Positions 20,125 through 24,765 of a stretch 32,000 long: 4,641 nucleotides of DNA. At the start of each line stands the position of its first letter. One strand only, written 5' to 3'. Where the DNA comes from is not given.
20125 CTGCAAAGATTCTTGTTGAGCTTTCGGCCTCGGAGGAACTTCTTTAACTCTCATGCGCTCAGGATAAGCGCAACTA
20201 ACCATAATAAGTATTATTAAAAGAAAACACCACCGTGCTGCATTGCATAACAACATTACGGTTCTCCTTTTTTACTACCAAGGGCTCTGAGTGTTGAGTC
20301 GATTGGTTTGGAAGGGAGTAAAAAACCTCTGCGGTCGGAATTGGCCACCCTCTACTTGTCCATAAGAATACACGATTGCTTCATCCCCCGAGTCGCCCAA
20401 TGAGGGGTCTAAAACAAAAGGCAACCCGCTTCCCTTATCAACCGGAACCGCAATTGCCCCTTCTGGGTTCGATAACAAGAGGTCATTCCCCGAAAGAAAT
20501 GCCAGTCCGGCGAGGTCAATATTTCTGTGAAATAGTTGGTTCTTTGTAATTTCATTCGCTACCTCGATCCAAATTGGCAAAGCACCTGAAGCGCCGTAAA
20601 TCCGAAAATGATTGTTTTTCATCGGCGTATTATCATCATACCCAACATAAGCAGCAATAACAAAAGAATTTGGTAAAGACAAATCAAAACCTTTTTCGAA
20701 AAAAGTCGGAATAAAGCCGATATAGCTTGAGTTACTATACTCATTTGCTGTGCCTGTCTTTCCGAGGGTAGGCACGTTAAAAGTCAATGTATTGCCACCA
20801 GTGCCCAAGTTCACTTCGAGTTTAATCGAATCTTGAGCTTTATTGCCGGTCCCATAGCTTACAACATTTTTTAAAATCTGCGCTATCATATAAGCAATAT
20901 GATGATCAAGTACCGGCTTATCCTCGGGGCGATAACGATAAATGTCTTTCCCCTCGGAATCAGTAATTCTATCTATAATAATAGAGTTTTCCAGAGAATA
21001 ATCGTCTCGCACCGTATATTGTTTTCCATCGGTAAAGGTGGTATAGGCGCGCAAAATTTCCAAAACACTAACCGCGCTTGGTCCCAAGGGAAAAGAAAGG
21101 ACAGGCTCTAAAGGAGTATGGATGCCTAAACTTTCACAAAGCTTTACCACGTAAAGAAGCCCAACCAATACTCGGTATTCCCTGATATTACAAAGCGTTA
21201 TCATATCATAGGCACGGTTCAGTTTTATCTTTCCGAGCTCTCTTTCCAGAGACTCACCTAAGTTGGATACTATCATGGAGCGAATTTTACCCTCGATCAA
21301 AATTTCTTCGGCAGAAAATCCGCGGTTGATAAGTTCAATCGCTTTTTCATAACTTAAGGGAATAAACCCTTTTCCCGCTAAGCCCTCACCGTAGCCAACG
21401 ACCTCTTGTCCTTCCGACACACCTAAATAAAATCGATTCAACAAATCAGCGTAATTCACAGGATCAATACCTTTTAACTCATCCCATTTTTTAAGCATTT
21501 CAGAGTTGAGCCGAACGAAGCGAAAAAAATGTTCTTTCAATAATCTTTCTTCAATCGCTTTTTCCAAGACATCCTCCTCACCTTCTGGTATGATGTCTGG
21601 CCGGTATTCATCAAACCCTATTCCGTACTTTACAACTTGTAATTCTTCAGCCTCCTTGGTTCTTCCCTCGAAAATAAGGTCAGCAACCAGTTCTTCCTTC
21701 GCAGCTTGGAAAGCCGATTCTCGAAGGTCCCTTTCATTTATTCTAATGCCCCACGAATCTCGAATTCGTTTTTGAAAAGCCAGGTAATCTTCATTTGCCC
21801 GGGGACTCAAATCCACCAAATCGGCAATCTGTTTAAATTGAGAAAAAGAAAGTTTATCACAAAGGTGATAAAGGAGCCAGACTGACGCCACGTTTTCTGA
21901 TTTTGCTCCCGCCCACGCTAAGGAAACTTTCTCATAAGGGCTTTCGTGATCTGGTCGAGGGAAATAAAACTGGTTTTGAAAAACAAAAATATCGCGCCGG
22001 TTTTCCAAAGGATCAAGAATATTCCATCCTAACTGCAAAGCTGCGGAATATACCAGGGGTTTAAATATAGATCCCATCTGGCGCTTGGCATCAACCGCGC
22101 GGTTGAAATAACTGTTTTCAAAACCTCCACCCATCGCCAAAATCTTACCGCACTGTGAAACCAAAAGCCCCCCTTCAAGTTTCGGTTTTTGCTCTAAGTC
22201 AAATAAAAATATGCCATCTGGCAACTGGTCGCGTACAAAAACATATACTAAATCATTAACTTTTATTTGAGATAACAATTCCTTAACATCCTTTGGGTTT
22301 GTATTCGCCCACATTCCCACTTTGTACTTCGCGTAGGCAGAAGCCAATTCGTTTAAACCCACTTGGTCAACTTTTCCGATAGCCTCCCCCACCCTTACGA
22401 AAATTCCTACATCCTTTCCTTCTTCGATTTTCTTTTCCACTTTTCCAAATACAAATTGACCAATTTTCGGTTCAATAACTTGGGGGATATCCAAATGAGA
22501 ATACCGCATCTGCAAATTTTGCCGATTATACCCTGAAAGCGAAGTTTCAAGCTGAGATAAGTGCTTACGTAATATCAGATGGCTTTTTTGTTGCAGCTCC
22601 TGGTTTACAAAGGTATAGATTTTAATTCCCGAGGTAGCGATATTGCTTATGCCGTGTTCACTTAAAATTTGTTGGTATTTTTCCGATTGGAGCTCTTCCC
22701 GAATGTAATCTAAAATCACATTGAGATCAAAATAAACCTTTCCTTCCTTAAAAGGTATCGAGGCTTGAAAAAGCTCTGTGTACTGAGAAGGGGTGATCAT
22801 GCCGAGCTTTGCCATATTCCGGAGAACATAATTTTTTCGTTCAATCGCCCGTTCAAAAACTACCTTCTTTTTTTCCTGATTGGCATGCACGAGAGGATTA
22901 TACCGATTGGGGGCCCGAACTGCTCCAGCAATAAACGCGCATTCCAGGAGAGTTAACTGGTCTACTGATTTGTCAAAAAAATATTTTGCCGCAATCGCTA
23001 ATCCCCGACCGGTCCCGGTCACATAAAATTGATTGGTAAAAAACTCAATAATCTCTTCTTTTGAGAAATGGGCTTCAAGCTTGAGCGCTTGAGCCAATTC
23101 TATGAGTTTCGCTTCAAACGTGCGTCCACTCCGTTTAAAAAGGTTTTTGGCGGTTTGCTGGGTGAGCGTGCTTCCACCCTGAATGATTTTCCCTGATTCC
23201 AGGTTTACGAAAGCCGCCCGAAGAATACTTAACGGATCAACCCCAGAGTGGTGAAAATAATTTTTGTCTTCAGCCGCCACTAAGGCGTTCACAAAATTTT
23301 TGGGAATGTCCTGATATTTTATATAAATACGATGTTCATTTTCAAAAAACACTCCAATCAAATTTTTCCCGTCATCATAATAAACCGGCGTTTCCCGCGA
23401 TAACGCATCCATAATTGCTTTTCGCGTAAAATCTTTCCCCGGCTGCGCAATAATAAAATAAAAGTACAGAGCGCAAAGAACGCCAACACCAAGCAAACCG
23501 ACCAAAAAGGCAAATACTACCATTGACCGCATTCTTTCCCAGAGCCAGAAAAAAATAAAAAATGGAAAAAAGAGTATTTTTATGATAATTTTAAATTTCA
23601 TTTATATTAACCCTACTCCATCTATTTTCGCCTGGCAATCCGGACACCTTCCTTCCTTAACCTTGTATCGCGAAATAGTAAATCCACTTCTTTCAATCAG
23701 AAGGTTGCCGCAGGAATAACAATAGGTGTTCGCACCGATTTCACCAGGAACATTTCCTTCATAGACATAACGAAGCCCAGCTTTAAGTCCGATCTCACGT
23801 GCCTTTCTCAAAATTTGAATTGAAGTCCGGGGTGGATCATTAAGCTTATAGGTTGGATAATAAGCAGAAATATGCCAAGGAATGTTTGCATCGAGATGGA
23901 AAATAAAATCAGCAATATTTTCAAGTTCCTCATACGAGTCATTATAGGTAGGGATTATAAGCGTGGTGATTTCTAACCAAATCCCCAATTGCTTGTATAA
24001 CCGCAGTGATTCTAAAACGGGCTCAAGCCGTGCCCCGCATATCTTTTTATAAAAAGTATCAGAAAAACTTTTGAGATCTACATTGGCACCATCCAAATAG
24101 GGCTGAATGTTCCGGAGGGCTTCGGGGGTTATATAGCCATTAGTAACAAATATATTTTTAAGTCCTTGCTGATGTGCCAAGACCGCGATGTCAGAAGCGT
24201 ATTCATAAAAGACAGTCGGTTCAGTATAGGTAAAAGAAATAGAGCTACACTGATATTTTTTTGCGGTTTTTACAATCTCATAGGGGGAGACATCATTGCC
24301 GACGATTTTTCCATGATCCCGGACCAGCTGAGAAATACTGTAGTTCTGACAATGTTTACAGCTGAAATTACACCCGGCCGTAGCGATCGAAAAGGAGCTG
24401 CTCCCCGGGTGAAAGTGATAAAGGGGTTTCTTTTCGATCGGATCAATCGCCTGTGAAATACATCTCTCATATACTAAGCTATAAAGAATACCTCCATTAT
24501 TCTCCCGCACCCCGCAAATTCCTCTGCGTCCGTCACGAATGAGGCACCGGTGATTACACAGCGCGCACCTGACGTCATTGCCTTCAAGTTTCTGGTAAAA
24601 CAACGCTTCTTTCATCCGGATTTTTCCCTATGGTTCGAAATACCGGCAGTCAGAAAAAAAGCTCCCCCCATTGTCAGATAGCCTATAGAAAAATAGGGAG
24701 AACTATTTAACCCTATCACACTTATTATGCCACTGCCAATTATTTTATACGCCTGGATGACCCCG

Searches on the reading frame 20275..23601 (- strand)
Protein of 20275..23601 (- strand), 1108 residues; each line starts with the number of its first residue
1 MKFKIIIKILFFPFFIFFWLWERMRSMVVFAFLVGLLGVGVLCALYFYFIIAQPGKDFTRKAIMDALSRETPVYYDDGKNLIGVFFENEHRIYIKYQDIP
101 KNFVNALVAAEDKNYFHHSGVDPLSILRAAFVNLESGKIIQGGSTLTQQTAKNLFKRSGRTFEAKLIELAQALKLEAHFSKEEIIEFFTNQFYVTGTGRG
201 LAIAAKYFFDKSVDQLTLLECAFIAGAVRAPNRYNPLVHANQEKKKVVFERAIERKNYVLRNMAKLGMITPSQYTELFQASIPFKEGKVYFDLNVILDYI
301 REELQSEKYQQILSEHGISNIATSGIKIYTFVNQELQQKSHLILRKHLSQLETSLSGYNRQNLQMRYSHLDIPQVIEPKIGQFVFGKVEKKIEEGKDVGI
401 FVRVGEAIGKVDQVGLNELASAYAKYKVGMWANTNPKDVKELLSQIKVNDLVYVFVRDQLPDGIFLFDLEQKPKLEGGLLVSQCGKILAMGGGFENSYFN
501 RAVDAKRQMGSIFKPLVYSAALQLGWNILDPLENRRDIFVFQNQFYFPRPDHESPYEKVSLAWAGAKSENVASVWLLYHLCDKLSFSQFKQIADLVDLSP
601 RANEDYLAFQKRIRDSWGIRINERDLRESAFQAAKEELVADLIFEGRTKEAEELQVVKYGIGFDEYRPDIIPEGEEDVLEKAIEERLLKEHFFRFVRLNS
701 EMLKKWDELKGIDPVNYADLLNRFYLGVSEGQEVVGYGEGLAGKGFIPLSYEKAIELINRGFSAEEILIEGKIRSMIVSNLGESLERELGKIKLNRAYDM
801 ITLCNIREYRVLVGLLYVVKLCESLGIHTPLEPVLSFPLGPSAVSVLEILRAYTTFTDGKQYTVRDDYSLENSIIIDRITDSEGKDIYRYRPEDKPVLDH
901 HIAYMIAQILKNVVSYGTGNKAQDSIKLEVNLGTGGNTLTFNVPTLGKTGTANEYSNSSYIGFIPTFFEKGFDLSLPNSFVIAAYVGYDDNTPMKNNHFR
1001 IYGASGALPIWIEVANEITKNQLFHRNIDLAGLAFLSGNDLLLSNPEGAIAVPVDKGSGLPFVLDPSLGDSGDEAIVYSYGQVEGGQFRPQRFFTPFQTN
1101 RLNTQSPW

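Call 8: search_protein_families(library=pfam, proteins=[window:20275-23601:-], max_evalue=0.0001)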
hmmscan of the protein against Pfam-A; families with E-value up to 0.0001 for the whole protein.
window:20275-23601:- (1108 aa): 2 families
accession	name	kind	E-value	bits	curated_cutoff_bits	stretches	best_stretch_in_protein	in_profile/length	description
PF00912.28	Transgly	-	1.4e-52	178.1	27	1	82-263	5-177/178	Transglycosylase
PF00905.27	Transpeptidase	-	4.4e-10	39.7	22.1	0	835-959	154-260/299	Penicillin binding protein transpeptidase domain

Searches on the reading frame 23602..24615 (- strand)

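Call 9: search_protein_families(library=pfam, proteins=[window:23602-24615:-], max_evalue=0.0001)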
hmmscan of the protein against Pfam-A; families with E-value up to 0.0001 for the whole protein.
window:23602-24615:- (337 aa): 2 families
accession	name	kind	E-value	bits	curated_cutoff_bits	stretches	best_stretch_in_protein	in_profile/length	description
PF04055.27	Radical_SAM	-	4.3e-24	86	29.5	1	78-238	3-166/166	Radical SAM superfamily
PF13353.11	Fer4_12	-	1.5e-05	25.7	22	1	77-174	10-106/137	4Fe-4S single cluster domain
